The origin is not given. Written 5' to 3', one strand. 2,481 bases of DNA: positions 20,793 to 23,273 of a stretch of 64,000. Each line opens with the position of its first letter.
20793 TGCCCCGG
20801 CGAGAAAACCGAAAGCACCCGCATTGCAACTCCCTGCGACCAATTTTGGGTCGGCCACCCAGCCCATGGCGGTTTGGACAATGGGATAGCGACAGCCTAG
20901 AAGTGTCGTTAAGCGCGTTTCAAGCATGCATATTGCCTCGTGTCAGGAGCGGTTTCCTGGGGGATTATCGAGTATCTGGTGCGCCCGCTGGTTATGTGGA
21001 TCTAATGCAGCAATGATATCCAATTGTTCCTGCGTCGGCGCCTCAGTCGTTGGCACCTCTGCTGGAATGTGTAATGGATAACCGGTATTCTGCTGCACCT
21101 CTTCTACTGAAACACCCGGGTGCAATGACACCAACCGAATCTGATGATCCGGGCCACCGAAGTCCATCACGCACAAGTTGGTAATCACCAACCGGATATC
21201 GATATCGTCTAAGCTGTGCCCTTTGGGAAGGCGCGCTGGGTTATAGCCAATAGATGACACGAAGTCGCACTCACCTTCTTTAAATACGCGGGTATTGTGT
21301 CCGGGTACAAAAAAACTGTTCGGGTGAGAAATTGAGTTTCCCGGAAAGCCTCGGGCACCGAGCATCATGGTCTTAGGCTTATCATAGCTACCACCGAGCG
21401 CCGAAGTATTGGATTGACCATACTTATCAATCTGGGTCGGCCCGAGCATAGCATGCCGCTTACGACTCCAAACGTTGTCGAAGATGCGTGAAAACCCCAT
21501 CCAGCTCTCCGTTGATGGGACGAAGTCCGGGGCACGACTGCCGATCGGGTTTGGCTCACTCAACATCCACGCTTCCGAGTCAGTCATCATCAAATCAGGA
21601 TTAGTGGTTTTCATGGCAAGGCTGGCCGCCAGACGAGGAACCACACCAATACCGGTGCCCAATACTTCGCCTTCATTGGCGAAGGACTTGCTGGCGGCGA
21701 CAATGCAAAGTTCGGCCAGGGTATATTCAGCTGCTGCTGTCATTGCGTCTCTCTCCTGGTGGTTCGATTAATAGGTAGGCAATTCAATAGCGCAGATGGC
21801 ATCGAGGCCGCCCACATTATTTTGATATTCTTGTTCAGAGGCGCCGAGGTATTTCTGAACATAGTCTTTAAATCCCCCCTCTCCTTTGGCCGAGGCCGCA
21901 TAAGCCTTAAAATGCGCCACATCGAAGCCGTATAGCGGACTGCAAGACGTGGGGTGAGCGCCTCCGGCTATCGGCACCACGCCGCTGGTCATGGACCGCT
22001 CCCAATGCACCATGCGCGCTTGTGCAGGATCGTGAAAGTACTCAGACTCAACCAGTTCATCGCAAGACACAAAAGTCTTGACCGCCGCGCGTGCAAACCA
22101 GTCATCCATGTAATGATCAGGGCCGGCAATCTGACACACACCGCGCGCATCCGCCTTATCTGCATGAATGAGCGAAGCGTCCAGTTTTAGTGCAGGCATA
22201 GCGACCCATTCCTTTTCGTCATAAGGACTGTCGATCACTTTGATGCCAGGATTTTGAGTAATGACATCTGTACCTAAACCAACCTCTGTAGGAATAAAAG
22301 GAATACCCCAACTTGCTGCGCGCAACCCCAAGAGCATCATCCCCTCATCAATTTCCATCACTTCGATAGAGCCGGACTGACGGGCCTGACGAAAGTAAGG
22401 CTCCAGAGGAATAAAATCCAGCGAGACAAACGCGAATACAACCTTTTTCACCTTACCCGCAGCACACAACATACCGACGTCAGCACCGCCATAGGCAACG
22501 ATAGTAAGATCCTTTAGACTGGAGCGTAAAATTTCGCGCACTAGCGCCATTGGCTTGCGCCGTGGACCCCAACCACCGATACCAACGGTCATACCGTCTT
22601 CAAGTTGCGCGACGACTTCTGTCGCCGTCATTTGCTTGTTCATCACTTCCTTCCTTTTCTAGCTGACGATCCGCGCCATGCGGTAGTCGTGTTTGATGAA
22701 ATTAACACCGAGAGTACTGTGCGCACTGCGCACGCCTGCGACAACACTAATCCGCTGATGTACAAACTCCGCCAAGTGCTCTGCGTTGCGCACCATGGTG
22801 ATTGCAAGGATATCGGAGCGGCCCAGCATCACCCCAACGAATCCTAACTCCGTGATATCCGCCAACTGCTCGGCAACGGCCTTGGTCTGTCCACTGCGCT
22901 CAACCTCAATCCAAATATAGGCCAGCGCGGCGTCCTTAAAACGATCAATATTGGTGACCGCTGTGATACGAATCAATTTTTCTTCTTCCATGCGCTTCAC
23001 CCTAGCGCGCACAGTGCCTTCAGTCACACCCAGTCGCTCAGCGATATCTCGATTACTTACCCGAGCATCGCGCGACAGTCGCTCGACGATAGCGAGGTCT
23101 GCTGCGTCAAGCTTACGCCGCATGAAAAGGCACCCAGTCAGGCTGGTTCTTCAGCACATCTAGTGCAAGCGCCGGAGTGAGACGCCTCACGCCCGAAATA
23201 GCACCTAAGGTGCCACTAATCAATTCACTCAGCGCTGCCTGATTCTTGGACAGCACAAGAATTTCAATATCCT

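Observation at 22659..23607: Two overlapping Lrp/AsnC regulators embedded inside the steroid-ring operon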

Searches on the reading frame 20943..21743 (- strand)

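Call 4: search_protein_families(library=pfam, proteins=[window:20943-21743:-])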
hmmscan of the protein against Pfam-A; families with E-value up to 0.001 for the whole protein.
window:20943-21743:- (266 aa): 1 family
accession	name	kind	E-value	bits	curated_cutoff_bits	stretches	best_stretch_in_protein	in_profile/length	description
PF01144.29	CoA_trans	-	9.1e-05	22.4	23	0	23-219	13-217/217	Coenzyme A transferase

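Call 25: search_protein_families(library=ncbifam, proteins=[window:20943-21743:-], max_evalue=1e-10)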
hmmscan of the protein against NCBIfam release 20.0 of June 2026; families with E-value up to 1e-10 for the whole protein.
window:20943-21743:- (266 aa): 0 families

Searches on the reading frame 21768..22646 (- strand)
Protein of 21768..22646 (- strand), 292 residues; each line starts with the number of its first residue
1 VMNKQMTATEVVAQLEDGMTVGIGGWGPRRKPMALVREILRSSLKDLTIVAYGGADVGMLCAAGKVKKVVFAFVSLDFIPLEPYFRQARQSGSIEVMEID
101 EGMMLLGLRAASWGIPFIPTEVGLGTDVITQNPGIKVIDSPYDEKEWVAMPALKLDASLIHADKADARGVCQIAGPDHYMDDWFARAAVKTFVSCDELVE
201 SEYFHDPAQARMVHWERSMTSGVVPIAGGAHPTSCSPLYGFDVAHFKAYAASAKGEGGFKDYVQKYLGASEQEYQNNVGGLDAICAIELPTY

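Call 4: search_protein_families(library=pfam, proteins=[window:21768-22646:-])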
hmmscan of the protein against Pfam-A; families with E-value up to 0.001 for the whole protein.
window:21768-22646:- (292 aa): 1 family
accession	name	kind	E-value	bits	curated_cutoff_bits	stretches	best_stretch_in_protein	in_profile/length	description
PF01144.29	CoA_trans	-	5.5e-29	101.6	23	1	6-201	2-196/217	Coenzyme A transferase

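Call 25: search_protein_families(library=ncbifam, proteins=[window:21768-22646:-], max_evalue=1e-10)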
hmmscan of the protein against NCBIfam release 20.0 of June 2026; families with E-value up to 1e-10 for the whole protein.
window:21768-22646:- (292 aa): 2 families
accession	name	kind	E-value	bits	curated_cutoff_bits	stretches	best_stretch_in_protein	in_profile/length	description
TIGR02429.1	pcaI_scoA_fam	subfamily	1.3e-19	70.4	128.5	1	1-200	1-197/222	3-oxoacid CoA-transferase subunit A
NF007394.0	PRK09920.1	equivalog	3e-18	66.3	315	1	1-201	1-195/219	acetate CoA-transferase subunit alpha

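Call 49: search_dna_similar(query=window:21768-22646:-, collection=plasmids, mode=protein, max_rows=40, max_evalue=1e-40)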
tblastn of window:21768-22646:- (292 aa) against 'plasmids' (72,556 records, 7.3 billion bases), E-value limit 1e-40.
Records with a match: 33; places in all: 44; records where one place covers at least 80% of the query: 33.
Best place of each record, by identity: 60-80% 3; <60% 30.
By first word of the organism name: Sphingobium 13; Novosphingobium 8; Vibrio 3; Streptomyces 3; Caballeronia 2; Burkholderia 1; Tsukamurella 1; Nonomuraea 1; Nocardia 1.
By predicted mobility (MOB-suite, as given by PLSDB): non-mobilizable 25; conjugative 4; mobilizable 4.
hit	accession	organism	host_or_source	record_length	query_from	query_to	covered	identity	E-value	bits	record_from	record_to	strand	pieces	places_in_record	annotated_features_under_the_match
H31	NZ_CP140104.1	Vibrio alfacsensis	Scophthalmus maximus,intestinal tract ...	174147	2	292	100%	71.9%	9e-129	410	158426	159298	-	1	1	CoA-transferase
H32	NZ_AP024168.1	Vibrio alfacsensis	-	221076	2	292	100%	71.9%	9e-129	410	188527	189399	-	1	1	CoA-transferase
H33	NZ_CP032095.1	Vibrio alfacsensis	Solea senegalensis,whole ...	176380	2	292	100%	71.6%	5e-128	408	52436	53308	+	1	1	CoA-transferase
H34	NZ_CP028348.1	Novosphingobium sp. THN1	cell culture,surface water of Lake Taihu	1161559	2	292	100%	59.2%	2e-100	328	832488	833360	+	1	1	record has no annotation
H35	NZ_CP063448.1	Novosphingobium sp. ES2-1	mixed culture,activated sludge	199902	2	292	100%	58.9%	2e-98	323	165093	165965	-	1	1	CoA transferase subunit A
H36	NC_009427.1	Novosphingobium aromaticivorans DSM 12444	-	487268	2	292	100%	58.6%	6e-100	327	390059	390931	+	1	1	CoA transferase subunit A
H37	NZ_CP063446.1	Novosphingobium sp. ES2-1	mixed culture,activated sludge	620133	2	292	100%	58.6%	5e-99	325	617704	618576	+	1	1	CoA transferase subunit A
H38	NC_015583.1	Novosphingobium sp. PP1Y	-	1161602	1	292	100%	58.0%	1e-97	321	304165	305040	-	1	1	none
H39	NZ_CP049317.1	Caballeronia sp. SBC2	whole organism,soil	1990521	2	290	99%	56.4%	2e-95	315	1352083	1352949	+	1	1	none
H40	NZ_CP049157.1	Caballeronia sp. SBC1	whole organism,soil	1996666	2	290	99%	56.4%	2e-95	315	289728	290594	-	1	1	none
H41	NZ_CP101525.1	Burkholderia arboris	mixed culture,soil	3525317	2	290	99%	54.8%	6e-92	304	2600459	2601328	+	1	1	none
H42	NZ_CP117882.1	Novosphingobium sp. KACC 22771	Single cell,soil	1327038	2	292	100%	53.2%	4e-84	282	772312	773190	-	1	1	none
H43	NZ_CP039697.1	Novosphingobium sp. EMRT-2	cell,freshwater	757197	1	292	100%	52.2%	7e-80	270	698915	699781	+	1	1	CoA-transferase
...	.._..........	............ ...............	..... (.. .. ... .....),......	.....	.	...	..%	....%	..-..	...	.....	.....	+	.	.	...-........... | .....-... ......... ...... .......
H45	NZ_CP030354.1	Novosphingobium sp. P6W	cell culture,podzolic fallow soil ...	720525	1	292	100%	49.2%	3e-78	265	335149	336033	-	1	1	CoA-transferase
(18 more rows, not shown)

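Call 50: get_annotated_region(hit=H31, flank=9000)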
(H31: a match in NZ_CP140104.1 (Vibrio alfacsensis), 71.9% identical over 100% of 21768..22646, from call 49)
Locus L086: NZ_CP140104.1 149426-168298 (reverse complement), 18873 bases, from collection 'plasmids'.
description: Vibrio alfacsensis strain VA-1 plasmid plas1, complete sequence
organism: Vibrio alfacsensis (NCBI taxid 1074311)
taxonomy: Bacteria; Pseudomonadota; Gammaproteobacteria; Vibrionales; Vibrionaceae; Vibrio; Vibrio alfacsensis
host: -; source: Scophthalmus maximus,intestinal tract of diseased ultured adult turbot from a factory breeding base; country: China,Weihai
typing (MOB-suite, as given by PLSDB): non-mobilizable
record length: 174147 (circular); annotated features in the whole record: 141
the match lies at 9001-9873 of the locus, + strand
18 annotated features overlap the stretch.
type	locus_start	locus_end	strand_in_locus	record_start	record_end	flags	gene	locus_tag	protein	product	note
CDS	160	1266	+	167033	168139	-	-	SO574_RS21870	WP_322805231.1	putative 2-aminoethylphosphonate ABC transporter ATP-binding protein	GO:0033223 - 2-aminoethylphosphonate transport [Evidence IEA]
CDS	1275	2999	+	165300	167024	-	-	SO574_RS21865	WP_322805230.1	putative 2-aminoethylphosphonate ABC transporter permease subunit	GO:0033223 - 2-aminoethylphosphonate transport [Evidence IEA]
CDS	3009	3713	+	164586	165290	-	phnR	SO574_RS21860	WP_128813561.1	phosphonate utilization transcriptional regulator PhnR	GO:0006355 - regulation of DNA-templated transcription [Evidence IEA]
CDS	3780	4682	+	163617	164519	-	-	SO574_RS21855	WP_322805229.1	EamA family transporter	-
CDS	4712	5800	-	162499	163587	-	-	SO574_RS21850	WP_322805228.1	nucleotidyltransferase family protein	-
CDS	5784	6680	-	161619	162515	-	-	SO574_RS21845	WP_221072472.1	HprK-related kinase A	-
CDS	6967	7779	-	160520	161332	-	-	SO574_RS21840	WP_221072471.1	hypothetical protein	-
CDS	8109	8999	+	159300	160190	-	-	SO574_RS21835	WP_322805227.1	VOC family protein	-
CDS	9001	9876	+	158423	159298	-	-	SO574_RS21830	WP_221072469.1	CoA-transferase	-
CDS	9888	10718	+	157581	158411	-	-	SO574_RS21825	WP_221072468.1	hypothetical protein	-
CDS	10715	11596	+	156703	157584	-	-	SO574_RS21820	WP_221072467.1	enoyl-CoA hydratase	-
CDS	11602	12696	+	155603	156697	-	-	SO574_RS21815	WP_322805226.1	nitronate monooxygenase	-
CDS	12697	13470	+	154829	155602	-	-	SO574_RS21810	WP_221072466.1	enoyl-CoA hydratase family protein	-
CDS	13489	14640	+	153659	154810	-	-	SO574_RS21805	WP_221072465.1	acyl-CoA dehydrogenase family protein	-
CDS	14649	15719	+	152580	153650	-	-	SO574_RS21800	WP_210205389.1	acyl-CoA dehydrogenase family protein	-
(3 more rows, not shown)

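Call 51: get_annotated_region(hit=H36, flank=10000)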
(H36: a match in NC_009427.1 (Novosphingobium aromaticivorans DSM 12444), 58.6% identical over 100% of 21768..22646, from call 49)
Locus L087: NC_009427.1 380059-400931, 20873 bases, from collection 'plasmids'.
description: Novosphingobium aromaticivorans DSM 12444 plasmid pNL2, complete sequence
organism: Novosphingobium aromaticivorans DSM 12444 (NCBI taxid 279238)
taxonomy: Bacteria; Pseudomonadota; Alphaproteobacteria; Sphingomonadales; Sphingomonadaceae; Novosphingobium; Novosphingobium aromaticivorans; Novosphingobium aromaticivorans DSM 12444
host: -; source: -; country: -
typing (MOB-suite, as given by PLSDB): non-mobilizable; replicon rep_cluster_531,rep_cluster_545
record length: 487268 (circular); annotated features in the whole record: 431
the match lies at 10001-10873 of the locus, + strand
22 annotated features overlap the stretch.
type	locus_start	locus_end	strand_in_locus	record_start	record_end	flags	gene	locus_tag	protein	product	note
CDS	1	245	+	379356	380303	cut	-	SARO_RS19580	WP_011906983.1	thiamine pyrophosphate-dependent dehydrogenase E1 component subunit alpha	-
CDS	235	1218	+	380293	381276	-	-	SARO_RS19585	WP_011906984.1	transketolase C-terminal domain-containing protein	-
CDS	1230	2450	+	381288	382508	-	-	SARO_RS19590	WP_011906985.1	dihydrolipoamide acetyltransferase family protein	GO:0006096 - glycolytic process [Evidence IEA]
CDS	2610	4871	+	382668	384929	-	-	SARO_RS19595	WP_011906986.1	TonB-dependent receptor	GO:0015891 - siderophore transport [Evidence IEA]; GO:0055085 - transmembrane transport [Evidence IEA]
CDS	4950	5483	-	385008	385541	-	-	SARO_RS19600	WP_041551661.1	nuclear transport factor 2 family protein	-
CDS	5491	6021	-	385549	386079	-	-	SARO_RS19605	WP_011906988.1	SRPBCC domain-containing protein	-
CDS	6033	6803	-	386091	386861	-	-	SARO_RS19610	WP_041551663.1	SDR family oxidoreductase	-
CDS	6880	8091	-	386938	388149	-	-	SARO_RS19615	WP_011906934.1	acyl-CoA dehydrogenase family protein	-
CDS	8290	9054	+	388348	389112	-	-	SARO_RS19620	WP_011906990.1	SDR family oxidoreductase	-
CDS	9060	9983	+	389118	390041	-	-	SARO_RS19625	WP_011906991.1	VOC family protein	-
CDS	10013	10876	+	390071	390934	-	-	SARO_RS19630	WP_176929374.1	CoA transferase subunit A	-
CDS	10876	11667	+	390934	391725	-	-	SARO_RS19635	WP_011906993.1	acyl CoA--acetate/3-ketoacid CoA transferase subunit beta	-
CDS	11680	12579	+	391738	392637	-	-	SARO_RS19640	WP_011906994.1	enoyl-CoA hydratase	-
CDS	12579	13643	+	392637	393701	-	-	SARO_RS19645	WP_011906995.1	nitronate monooxygenase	-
CDS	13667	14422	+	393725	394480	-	-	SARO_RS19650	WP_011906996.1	enoyl-CoA hydratase family protein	-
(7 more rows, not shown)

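Call 55: get_annotated_region(hit=H39, flank=12000)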
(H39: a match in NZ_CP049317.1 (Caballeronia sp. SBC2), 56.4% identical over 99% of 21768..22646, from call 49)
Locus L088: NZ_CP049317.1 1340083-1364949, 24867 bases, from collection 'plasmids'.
description: Caballeronia sp. SBC2 plasmid pSBC2-1, complete sequence
organism: Caballeronia sp. SBC2 (NCBI taxid 2705547)
taxonomy: Bacteria; Pseudomonadota; Betaproteobacteria; Burkholderiales; Burkholderiaceae; Caballeronia; Caballeronia sp. SBC2
host: -; source: whole organism,soil; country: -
typing (MOB-suite, as given by PLSDB): mobilizable; relaxase MOBP
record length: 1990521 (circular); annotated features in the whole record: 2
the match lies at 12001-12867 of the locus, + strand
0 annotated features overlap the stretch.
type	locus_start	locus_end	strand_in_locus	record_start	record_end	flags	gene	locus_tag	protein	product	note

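Call 56: get_annotated_region(hit=H37, flank=12000)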
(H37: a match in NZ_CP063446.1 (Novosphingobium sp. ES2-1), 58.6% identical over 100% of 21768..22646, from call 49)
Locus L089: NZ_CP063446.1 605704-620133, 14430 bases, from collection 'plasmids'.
description: Novosphingobium sp. ES2-1 plasmid p1, complete sequence
organism: Novosphingobium sp. ES2-1 (NCBI taxid 2780074)
taxonomy: Bacteria; Pseudomonadota; Alphaproteobacteria; Sphingomonadales; Sphingomonadaceae; Novosphingobium; Novosphingobium sp. ES2-1
host: -; source: mixed culture,activated sludge; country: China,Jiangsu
typing (MOB-suite, as given by PLSDB): non-mobilizable
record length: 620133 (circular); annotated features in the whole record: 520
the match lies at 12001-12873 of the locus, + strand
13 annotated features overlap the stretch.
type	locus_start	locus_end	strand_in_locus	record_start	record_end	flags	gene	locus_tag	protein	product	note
CDS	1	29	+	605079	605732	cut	-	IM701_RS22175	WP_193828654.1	TetR/AcrR family transcriptional regulator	GO:0006355 - regulation of DNA-templated transcription [Evidence IEA]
CDS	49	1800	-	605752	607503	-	-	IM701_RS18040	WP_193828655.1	D-aminoacylase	-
CDS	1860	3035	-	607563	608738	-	-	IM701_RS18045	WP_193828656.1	sulfotransferase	-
CDS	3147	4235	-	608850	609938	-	-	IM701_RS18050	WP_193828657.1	zinc-binding dehydrogenase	-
CDS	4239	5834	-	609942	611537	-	-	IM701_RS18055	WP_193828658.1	choline dehydrogenase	-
CDS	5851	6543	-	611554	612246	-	-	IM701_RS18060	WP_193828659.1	hypothetical protein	-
CDS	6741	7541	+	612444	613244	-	-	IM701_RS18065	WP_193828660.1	TIM barrel protein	-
CDS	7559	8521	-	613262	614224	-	-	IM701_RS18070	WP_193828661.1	aldo/keto reductase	-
CDS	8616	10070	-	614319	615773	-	-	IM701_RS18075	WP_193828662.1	FAD-dependent oxidoreductase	-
CDS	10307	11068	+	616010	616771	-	-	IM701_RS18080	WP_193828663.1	SDR family oxidoreductase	-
CDS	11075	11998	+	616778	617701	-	-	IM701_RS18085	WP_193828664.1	VOC family protein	-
CDS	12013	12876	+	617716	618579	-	-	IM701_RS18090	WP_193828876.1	CoA transferase subunit A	-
CDS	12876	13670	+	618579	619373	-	-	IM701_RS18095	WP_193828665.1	ketoacid CoA transferase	-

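Call 57: get_annotated_region(hit=H45, flank=14000)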
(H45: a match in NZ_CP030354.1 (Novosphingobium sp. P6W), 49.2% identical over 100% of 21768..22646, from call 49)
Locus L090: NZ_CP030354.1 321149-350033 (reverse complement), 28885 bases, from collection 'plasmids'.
description: Novosphingobium sp. P6W plasmid pP6W1, complete sequence
organism: Novosphingobium sp. P6W (NCBI taxid 1609758)
taxonomy: Bacteria; Pseudomonadota; Alphaproteobacteria; Sphingomonadales; Sphingomonadaceae; Novosphingobium; Novosphingobium sp. P6W
host: -; source: cell culture,podzolic fallow soil sampled from the ARRIAM experimental field; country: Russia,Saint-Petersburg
typing (MOB-suite, as given by PLSDB): non-mobilizable
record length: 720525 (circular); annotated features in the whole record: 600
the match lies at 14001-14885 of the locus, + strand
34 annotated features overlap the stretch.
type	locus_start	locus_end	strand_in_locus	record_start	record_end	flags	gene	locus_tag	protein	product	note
CDS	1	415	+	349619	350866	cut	-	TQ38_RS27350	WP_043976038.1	CaiB/BaiF CoA-transferase family protein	-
CDS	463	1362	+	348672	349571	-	-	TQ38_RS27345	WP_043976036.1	NAD(P)-dependent oxidoreductase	-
CDS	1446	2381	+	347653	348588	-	-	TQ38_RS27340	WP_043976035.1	AEC family transporter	GO:0055085 - transmembrane transport [Evidence IEA]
CDS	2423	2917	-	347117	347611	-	-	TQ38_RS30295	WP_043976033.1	Lrp/AsnC family transcriptional regulator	-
CDS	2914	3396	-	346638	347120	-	-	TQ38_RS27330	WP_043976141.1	Lrp/AsnC family transcriptional regulator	-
CDS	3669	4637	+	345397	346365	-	-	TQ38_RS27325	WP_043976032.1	aldo/keto reductase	-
CDS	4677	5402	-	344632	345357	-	-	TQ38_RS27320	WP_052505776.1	alpha/beta hydrolase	-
CDS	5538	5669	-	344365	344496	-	-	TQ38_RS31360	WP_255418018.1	hypothetical protein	-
CDS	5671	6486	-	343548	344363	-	-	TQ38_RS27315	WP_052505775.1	SDR family oxidoreductase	-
CDS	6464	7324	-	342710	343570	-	-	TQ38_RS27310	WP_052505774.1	sugar phosphate isomerase/epimerase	-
CDS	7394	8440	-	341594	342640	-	dmpG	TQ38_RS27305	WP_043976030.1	4-hydroxy-2-oxovalerate aldolase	-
CDS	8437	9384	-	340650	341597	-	-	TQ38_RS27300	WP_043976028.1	acetaldehyde dehydrogenase (acetylating)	-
CDS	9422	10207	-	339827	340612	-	-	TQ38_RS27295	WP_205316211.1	fumarylacetoacetate hydrolase family protein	-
CDS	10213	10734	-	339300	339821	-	-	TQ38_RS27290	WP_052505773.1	flavin reductase family protein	-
CDS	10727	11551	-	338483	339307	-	-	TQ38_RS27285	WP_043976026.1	alpha/beta hydrolase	-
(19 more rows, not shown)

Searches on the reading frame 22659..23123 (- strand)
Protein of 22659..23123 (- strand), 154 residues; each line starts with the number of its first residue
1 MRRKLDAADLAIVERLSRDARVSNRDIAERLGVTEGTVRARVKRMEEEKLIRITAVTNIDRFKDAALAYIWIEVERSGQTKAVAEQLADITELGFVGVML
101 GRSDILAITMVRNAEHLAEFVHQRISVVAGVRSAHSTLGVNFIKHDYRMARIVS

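Call 4: search_protein_families(library=pfam, proteins=[window:22659-23123:-])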
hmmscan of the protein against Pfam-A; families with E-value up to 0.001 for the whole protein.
window:22659-23123:- (154 aa): 13 families
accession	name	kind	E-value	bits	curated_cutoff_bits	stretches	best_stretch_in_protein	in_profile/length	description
PF13412.12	HTH_24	-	8.3e-15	54.5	21.9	1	5-52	1-48/48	Winged helix-turn-helix DNA-binding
PF22482.2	AsnC_trans_reg_3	-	2e-14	53.9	24.4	1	63-149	2-92/95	PF0864 C-terminal dimeric alpha+beta barrel domain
PF13404.12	HTH_AsnC-type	-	3.1e-14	52.9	27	1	5-46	1-42/42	AsnC-type helix-turn-helix domain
PF01037.27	AsnC_trans_reg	-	1.1e-09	38.5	25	1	70-138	1-69/73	Lrp/AsnC ligand binding domain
PF08279.18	HTH_11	-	5.8e-06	26.5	25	1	11-58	4-51/55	HTH domain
PF22451.2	NirdL-like_HTH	-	1.9e-05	24.6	27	1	25-52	20-47/47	Siroheme decarboxylase NirDL-like HTH domain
PF08281.18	Sigma70_r4_2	-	2.6e-05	24.2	25.7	1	22-44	27-49/54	Sigma-70, region 4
PF12802.13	MarR_2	-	2.7e-05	24.7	27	1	10-54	8-53/61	MarR family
PF13384.12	HTH_23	-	3.5e-05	23.9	24.6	1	15-48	13-44/50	Homeodomain-like domain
PF13545.12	HTH_Crp_2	-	0.0003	21.1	27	1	20-53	21-55/70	Crp-like helix-turn-helix domain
PF09339.16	HTH_IclR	-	0.00031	20.9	22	1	10-52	6-49/52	IclR helix-turn-helix domain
PF01047.28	MarR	-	0.00051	20.3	24.6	1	9-52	5-48/59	MarR family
PF13518.12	HTH_28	-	0.00094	19.7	25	0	11-50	4-41/52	Helix-turn-helix domain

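Call 43: search_solved_structures(query=window:22659-23123:-, max_evalue=0.00001)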
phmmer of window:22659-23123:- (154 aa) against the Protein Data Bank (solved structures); distinct sequences matched with E-value up to 0.00001: 9.
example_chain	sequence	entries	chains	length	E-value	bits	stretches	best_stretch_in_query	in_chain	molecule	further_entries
7fby_A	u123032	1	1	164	3.4e-17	66.1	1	4-146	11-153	Transcriptional regulatory protein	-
9w4v_A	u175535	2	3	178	5.2e-17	65.5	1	4-145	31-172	Uncharacterized HTH-type transcriptional regulator PH0140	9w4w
2cyy_A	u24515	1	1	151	1.3e-10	44.8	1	1-139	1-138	Putative HTH-type transcriptional regulator PH1519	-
1ri7_A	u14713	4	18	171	2e-10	44.2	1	1-139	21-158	Putative transcriptional regulator | Putative HTH-type transcriptional regulator PH1519 | Uncharacterized HTH-type transcriptional regulator PH1519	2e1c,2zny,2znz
1i1g_A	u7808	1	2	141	1.2e-09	41.7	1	5-133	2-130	TRANSCRIPTIONAL REGULATOR LRPA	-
2dbb_A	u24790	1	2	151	1.5e-06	31.7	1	3-126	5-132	Putative HTH-type transcriptional regulator PH0061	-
2ia0_A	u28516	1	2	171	3.5e-06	30.5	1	5-132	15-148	Putative HTH-type transcriptional regulator PF0864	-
2qz8_A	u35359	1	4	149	7.2e-06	29.4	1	4-143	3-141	Probable transcriptional regulatory protein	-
4pcq_A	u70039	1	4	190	9.1e-06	29.1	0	4-138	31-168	Possible transcriptional regulatory protein (Probably Lrp/AsnC-family)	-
